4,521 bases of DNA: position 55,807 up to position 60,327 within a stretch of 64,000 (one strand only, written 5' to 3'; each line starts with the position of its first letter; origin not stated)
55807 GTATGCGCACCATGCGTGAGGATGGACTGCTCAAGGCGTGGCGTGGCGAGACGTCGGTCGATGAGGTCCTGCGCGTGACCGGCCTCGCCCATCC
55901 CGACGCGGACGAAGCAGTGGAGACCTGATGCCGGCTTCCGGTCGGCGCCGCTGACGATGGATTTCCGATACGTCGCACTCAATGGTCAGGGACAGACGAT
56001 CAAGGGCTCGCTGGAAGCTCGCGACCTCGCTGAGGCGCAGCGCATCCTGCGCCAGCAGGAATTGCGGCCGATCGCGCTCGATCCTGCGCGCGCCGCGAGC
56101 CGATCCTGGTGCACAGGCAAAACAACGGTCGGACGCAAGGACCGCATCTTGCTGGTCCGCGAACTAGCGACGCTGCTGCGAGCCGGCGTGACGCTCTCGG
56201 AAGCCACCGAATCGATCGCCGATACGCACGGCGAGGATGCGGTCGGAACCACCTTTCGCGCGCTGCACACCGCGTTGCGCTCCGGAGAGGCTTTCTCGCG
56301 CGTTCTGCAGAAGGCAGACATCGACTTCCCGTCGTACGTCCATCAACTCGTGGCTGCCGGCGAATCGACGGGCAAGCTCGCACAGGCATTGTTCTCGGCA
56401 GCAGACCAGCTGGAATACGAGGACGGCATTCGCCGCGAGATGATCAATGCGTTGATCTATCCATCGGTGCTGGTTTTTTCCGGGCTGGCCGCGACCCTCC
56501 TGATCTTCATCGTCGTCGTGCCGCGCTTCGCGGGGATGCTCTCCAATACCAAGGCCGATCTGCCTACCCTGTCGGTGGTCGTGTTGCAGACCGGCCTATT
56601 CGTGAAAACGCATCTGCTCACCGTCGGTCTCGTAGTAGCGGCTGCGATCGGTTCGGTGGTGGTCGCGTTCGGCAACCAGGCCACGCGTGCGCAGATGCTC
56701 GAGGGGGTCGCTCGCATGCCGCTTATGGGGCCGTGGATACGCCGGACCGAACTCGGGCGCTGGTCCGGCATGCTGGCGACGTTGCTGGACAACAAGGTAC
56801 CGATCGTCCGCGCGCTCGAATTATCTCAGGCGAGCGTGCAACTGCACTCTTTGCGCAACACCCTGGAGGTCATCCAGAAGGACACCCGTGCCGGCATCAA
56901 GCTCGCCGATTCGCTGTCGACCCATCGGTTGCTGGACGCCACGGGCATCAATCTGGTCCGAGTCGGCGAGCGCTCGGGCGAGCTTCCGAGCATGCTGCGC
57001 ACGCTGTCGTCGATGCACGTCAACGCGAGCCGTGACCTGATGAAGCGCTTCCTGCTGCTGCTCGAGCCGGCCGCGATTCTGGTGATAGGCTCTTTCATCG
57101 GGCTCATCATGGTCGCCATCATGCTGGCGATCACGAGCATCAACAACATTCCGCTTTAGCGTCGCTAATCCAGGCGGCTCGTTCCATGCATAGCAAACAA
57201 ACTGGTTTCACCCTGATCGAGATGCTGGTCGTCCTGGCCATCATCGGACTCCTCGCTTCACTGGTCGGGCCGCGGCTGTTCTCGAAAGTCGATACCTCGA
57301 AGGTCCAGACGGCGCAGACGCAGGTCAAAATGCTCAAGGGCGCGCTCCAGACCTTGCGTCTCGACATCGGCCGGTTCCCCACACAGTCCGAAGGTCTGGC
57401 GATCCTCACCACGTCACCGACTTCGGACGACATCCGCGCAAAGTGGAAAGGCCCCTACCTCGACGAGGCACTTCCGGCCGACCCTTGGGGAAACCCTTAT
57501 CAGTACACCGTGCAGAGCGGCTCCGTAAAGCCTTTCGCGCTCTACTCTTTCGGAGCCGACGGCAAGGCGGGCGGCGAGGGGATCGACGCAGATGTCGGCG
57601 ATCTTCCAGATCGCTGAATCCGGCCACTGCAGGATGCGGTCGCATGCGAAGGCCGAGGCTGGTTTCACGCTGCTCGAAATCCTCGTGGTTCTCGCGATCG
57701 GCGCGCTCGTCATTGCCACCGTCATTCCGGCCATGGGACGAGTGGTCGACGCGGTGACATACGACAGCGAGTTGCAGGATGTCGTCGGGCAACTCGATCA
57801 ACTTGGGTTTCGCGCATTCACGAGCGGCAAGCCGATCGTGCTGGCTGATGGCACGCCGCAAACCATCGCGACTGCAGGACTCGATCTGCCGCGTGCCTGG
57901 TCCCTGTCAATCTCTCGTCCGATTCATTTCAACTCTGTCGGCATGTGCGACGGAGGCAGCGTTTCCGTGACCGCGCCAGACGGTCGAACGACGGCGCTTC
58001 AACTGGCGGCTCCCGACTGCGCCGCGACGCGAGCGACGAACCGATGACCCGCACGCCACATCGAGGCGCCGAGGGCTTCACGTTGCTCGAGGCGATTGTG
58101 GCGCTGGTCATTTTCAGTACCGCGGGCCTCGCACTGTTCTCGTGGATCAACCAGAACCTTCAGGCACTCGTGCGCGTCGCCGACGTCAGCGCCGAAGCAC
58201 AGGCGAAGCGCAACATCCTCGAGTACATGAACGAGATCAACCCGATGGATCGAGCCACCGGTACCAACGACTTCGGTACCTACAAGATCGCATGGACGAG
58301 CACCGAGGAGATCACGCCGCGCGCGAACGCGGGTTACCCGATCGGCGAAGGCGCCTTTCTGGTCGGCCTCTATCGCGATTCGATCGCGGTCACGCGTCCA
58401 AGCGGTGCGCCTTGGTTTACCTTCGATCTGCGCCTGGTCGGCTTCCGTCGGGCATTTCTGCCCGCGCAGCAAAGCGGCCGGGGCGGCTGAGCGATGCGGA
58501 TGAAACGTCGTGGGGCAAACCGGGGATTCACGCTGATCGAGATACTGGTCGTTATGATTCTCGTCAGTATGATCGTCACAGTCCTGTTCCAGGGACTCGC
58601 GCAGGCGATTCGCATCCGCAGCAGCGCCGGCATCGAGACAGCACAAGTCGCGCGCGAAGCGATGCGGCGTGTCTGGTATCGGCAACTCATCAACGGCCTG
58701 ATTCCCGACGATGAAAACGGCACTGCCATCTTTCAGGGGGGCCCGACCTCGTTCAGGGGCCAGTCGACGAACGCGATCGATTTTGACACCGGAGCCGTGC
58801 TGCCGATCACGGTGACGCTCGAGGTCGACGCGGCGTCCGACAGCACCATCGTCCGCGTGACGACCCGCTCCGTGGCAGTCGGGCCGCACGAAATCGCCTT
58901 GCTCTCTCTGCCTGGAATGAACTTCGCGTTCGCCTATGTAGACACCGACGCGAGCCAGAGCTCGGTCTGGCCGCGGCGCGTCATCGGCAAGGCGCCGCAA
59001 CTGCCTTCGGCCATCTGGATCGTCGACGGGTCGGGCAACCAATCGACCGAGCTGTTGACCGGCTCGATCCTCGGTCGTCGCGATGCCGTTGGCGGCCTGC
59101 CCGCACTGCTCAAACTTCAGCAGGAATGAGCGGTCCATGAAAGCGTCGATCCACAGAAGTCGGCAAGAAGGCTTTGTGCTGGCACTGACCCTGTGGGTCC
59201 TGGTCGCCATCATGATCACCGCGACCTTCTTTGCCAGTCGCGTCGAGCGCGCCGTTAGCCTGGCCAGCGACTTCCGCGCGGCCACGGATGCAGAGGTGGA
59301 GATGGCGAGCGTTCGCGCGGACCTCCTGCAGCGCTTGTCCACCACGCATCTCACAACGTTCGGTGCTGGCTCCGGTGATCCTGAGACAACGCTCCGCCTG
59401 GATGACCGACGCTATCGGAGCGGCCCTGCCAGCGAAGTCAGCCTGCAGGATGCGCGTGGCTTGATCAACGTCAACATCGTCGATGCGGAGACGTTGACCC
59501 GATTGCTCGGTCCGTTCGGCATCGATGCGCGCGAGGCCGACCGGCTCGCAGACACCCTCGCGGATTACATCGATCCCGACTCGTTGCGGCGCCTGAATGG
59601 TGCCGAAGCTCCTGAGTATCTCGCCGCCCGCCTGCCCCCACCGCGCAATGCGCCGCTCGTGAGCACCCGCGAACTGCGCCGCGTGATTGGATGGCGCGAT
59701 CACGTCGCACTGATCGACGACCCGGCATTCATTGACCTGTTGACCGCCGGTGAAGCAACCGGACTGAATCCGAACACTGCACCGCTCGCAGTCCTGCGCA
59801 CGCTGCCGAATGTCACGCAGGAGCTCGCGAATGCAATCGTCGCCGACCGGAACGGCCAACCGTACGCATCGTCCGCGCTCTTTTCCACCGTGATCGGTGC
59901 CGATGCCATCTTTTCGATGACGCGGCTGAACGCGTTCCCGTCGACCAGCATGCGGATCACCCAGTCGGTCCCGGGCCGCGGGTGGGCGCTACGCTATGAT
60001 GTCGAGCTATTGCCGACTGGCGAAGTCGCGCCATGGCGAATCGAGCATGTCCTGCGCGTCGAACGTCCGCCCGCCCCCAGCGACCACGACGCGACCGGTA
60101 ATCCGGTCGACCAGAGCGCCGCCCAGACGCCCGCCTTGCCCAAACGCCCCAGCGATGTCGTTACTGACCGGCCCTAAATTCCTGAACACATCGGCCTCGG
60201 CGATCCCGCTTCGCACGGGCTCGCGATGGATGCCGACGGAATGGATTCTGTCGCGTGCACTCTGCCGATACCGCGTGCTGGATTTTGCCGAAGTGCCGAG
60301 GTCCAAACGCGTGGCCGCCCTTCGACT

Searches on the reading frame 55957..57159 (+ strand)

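Call 9: search_protein_families(library=pfam, proteins=[window:55957-57159:+], max_evalue=0.001)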
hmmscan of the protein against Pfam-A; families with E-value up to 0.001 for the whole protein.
window:55957-57159:+ (400 aa): 1 family
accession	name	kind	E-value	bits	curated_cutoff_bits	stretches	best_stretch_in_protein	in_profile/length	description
PF00482.28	T2SSF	-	3.9e-41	140.4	25.2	2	67-189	2-125/125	Type II secretion system (T2SS), protein F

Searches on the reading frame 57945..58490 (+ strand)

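Call 9: search_protein_families(library=pfam, proteins=[window:57945-58490:+], max_evalue=0.001)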
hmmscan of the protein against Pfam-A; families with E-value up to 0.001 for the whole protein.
window:57945-58490:+ (181 aa): 1 family
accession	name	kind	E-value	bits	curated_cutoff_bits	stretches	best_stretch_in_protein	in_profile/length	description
PF07963.17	N_methyl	-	1.9e-05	24.5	21.2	1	42-65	4-27/27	Prokaryotic N-terminal methylation motif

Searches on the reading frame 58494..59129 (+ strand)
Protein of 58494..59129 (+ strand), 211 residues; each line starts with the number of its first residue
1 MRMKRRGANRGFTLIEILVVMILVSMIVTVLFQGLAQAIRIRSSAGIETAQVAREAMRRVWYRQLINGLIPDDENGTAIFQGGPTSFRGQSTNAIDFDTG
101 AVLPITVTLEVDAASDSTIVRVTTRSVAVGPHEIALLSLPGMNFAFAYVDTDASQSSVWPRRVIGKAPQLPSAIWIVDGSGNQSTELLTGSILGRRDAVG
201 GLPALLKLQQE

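Call 9: search_protein_families(library=pfam, proteins=[window:58494-59129:+], max_evalue=0.001)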
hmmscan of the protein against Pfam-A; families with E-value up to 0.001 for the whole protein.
window:58494-59129:+ (211 aa): 1 family
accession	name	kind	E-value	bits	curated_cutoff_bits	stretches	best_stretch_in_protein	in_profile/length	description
PF07963.17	N_methyl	-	1e-06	28.5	21.2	1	8-32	3-27/27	Prokaryotic N-terminal methylation motif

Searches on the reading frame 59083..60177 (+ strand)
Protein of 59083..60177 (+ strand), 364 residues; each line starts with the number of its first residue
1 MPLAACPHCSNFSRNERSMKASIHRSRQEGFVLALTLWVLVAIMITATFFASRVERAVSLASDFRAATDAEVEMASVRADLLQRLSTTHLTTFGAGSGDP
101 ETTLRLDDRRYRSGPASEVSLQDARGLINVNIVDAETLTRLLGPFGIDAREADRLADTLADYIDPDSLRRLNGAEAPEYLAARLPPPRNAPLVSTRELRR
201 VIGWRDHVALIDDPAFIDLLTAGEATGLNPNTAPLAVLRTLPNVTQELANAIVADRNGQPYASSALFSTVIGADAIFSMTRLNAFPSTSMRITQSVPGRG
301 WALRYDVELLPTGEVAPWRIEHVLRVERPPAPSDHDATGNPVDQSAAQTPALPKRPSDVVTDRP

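Call 9: search_protein_families(library=pfam, proteins=[window:59083-60177:+], max_evalue=0.001)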
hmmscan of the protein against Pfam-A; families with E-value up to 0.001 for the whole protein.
window:59083-60177:+ (364 aa): 3 families
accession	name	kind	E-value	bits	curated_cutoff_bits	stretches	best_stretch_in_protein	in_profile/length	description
PF21687.3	T2SSK_1st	-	3.2e-13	50.8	26.2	1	134-206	19-92/107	Type II secretion system (T2SS), protein K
PF03934.19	T2SSK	-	1.3e-05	25.9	24.2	1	228-273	1-47/63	Type II secretion system (T2SS), protein K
PF12836.13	HHH_3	-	2e-05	25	27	1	225-263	3-42/65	Helix-hairpin-helix motif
